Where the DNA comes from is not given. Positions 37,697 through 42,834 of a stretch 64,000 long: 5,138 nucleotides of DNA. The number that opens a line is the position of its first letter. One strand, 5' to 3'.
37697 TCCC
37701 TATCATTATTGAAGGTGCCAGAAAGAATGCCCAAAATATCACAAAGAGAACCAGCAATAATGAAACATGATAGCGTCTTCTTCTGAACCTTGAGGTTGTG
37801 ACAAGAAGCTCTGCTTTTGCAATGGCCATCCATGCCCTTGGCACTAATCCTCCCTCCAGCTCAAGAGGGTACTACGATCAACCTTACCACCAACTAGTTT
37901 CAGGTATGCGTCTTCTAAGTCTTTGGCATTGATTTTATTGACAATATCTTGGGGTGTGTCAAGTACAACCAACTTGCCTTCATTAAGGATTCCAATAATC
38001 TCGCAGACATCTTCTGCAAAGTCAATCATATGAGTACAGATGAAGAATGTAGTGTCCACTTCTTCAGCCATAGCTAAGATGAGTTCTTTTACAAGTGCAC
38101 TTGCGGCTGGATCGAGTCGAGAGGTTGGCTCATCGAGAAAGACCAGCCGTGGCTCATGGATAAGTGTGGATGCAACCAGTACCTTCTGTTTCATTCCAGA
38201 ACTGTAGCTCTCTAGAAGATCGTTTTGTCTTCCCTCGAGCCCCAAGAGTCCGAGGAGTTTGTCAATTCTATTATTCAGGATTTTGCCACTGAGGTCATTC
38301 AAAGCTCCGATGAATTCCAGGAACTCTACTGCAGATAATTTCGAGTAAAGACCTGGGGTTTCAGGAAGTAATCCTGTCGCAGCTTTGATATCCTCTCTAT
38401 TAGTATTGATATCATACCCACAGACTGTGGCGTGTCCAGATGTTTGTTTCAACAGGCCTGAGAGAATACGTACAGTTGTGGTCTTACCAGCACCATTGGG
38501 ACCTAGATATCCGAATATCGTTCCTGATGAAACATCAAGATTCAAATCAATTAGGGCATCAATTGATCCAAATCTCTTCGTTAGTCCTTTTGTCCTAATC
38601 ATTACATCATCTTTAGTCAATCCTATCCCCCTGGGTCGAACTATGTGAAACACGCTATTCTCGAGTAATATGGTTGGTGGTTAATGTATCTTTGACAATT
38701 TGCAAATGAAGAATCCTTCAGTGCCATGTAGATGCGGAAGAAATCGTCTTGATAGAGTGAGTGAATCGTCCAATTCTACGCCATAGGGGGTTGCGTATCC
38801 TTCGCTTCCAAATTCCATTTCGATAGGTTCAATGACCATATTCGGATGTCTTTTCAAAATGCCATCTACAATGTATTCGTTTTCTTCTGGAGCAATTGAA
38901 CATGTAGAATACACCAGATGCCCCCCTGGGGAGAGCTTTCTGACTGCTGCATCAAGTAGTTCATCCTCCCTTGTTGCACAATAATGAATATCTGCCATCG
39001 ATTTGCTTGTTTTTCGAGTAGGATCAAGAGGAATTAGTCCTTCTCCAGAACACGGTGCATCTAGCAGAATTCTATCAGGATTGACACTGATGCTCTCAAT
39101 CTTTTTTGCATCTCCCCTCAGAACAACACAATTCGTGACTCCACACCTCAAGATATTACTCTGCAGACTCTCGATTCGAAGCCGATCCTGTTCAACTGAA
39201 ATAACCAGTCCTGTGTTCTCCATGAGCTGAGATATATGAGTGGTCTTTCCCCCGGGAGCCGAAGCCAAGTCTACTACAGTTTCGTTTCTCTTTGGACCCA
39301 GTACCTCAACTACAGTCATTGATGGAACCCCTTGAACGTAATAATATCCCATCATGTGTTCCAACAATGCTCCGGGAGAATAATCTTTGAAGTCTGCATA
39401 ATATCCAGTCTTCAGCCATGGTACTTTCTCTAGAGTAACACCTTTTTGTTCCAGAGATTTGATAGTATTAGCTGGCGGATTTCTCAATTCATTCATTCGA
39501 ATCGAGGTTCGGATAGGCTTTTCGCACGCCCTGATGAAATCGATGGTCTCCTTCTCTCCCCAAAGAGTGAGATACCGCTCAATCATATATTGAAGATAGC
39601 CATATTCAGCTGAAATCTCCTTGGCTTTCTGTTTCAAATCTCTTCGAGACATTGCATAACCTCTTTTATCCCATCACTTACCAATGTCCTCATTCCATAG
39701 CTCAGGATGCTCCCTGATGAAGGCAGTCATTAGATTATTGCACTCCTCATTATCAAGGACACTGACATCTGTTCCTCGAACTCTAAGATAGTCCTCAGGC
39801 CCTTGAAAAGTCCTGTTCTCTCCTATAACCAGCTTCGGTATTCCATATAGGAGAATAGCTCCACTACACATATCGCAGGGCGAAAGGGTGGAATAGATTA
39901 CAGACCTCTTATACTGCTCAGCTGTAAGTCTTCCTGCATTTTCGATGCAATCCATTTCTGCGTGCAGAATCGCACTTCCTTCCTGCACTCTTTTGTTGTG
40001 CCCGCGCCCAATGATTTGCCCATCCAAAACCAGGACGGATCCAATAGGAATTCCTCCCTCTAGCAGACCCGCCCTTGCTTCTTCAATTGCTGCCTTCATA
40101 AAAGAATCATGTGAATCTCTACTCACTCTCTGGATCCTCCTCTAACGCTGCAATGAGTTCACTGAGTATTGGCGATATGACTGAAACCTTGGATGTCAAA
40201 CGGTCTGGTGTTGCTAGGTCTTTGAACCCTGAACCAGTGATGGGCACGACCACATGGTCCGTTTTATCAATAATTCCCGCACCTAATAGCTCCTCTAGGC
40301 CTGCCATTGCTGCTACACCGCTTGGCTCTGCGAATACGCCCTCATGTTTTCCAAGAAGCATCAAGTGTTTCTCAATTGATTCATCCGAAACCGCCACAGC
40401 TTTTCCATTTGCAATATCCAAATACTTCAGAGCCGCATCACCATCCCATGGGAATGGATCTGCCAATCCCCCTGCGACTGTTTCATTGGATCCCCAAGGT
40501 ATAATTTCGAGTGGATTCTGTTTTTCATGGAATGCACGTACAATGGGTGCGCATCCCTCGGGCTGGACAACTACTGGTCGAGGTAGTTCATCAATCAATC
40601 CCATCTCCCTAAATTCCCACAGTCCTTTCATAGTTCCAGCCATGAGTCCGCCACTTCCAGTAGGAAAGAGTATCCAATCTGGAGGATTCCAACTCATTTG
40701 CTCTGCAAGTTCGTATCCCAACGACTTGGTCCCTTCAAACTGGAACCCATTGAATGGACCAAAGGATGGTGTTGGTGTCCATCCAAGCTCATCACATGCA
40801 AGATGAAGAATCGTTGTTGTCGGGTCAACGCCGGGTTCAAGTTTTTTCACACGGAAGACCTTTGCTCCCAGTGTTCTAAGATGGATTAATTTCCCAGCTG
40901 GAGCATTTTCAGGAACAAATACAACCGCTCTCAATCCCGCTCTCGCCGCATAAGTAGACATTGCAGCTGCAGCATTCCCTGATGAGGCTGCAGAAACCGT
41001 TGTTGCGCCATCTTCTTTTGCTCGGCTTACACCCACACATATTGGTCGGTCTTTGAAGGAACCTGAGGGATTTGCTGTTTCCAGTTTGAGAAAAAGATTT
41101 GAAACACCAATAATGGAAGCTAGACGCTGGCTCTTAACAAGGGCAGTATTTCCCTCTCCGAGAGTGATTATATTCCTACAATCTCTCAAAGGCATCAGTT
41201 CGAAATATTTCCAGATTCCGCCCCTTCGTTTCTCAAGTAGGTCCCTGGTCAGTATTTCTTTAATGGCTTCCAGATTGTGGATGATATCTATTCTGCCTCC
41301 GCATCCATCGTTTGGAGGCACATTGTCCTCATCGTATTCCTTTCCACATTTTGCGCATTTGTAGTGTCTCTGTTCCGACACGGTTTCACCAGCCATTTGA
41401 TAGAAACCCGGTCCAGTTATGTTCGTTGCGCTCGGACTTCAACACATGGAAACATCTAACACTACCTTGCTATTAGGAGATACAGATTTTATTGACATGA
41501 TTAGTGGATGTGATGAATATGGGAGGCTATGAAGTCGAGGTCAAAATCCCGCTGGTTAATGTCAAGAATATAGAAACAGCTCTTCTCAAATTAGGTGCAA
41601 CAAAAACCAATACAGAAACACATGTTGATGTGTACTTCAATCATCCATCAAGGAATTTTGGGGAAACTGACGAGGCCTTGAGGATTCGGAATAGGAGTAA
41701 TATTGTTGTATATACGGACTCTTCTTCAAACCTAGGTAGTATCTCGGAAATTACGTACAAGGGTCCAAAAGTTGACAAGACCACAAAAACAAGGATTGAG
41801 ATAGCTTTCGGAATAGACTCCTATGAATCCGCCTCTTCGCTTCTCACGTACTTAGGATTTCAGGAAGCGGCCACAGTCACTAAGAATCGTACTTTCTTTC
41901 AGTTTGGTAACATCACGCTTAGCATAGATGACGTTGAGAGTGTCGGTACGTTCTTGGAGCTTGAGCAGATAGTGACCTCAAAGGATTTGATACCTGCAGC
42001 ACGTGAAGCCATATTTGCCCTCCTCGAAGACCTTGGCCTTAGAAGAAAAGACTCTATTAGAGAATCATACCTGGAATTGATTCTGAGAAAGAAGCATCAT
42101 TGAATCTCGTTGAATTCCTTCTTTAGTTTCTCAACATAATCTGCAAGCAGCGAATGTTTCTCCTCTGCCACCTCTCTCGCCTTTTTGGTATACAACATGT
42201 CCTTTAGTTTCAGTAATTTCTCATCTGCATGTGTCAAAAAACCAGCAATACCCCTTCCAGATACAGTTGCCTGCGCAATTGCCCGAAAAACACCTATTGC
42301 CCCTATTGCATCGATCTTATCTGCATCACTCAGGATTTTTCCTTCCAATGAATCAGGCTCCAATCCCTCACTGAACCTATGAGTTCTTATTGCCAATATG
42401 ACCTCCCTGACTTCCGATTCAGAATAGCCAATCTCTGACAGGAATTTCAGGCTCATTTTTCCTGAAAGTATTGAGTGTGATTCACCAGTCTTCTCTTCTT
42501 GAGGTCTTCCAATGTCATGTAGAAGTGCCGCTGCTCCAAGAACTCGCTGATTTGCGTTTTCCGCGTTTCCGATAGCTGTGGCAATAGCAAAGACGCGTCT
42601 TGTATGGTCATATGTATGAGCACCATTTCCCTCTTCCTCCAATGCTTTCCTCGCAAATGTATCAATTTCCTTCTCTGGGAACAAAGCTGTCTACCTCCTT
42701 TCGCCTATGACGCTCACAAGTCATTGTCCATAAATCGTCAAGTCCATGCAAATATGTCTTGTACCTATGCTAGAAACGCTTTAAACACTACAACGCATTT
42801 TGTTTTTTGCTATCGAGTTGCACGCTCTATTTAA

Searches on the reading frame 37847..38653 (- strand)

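Call 48: search_protein_families(library=pfam, proteins=[window:37847-38653:-], max_evalue=0.001)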
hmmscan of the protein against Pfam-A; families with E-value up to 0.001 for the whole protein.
window:37847-38653:- (269 aa): 3 families
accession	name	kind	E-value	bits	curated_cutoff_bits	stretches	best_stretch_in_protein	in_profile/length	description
PF00005.33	ABC_tran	-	3.3e-25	89.7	25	1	36-178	3-137/137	ABC transporter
PF13304.12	AAA_21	-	1.7e-10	41.9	27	1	125-208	213-298/304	AAA domain, putative AbiEii toxin, Type IV TA system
PF13166.12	AAA_13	-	0.00073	18.8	36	0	51-77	23-50/713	AAA domain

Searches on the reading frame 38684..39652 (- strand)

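Call 48: search_protein_families(library=pfam, proteins=[window:38684-39652:-], max_evalue=0.001)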
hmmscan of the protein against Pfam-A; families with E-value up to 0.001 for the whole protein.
window:38684-39652:- (323 aa): 5 families
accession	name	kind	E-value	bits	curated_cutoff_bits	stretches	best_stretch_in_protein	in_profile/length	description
PF01189.24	Methyltr_RsmB-F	-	2.2e-56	191.1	27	1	117-319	3-198/199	16S rRNA methyltransferase RsmB/F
PF17125.10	Methyltr_RsmF_N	-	3.5e-15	56.6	34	1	23-107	5-84/86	N-terminal domain of 16S rRNA methyltransferase RsmF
PF02475.24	TRM5-TYW2_MTfase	-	2.1e-06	28.2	28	1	121-240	35-152/164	TRM5/TYW2 methyltransferase domain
PF13847.12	Methyltransf_31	-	2.3e-06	27.8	27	1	121-256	2-114/145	Methyltransferase domain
PF22458.1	RsmF-B_ferredox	-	2.5e-06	28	27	1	21-83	3-64/74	Methyltr_RsmF/B-like, ferredoxin-like domain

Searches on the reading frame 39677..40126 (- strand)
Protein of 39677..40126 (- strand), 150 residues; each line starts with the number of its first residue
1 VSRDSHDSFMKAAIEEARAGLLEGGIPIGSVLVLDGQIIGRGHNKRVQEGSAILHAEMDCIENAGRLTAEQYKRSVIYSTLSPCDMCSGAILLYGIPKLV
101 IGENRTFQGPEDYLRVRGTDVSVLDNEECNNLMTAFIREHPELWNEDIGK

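Call 48: search_protein_families(library=pfam, proteins=[window:39677-40126:-], max_evalue=0.001)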
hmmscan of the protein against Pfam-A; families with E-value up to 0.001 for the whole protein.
window:39677-40126:- (150 aa): 4 families
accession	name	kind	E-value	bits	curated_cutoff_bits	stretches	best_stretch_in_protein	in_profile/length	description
PF00383.29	dCMP_cyt_deam_1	-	1.2e-22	80.2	25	1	5-102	3-101/102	Cytidine and deoxycytidylate deaminase zinc-binding region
PF14437.12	MafB19-deam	-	3e-20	73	27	1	5-139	2-140/142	MafB19-like deaminase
PF14439.12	Bd3614-deam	-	3.6e-05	24.2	38.5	1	35-92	18-75/113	Bd3614-like deaminase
PF18750.7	SNAD4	-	0.0004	20.9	27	0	48-92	26-72/130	Secreted Novel AID/APOBEC-like Deaminase 4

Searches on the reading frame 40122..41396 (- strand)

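Call 48: search_protein_families(library=pfam, proteins=[window:40122-41396:-], max_evalue=0.001)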
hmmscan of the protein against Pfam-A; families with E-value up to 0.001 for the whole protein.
window:40122-41396:- (425 aa): 1 family
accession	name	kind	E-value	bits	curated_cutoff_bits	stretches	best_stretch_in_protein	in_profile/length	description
PF00291.31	PALP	-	4.4e-70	236.8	35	1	77-388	1-295/295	Pyridoxal-phosphate dependent enzyme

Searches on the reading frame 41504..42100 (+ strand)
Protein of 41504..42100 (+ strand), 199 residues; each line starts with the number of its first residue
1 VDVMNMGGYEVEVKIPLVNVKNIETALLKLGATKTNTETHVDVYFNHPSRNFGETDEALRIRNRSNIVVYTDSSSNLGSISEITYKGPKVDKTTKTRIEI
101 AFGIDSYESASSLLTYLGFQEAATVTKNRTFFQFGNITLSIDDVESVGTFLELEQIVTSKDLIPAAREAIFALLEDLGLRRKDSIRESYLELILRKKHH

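Call 48: search_protein_families(library=pfam, proteins=[window:41504-42100:+], max_evalue=0.001)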
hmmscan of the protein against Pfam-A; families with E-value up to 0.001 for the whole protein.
window:41504-42100:+ (199 aa): 1 family
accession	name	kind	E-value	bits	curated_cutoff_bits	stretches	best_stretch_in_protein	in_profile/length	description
PF01928.26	CYTH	-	4.2e-31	108.6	23.2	1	9-189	2-179/179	CYTH domain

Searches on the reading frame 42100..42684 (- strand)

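Call 48: search_protein_families(library=pfam, proteins=[window:42100-42684:-], max_evalue=0.001)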
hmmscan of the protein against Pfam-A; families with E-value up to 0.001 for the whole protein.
window:42100-42684:- (195 aa): 1 family
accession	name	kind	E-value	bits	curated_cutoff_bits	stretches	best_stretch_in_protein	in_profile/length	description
PF01966.28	HD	-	1.3e-16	61.4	22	1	24-126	1-115/116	HD domain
